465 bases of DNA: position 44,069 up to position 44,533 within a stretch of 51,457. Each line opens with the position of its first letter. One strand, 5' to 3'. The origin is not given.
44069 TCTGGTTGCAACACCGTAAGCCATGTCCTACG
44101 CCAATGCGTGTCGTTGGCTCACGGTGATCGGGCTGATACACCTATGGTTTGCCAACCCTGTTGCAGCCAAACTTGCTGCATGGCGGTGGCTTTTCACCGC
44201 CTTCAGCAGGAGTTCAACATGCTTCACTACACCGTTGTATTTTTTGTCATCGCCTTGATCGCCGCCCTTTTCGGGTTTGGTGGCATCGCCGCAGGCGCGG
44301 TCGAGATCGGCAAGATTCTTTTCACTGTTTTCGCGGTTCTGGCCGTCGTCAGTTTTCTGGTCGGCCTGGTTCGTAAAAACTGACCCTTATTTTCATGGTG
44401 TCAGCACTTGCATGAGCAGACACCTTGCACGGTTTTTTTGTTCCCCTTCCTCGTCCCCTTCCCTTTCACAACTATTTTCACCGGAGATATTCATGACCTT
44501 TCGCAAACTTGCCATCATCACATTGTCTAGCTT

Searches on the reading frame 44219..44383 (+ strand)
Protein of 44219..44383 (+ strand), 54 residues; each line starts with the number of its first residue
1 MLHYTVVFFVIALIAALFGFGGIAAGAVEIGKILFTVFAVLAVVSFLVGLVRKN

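Call 10: search_protein_families(library=pfam, proteins=[window:44219-44383:+], max_evalue=0.01)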
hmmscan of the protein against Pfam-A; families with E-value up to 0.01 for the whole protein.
window:44219-44383:+ (54 aa): 1 family
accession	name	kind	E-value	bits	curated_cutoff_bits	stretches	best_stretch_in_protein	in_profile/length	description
PF07043.18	DUF1328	-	4.9e-13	49.6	27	1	6-44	1-39/39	Protein of unknown function (DUF1328)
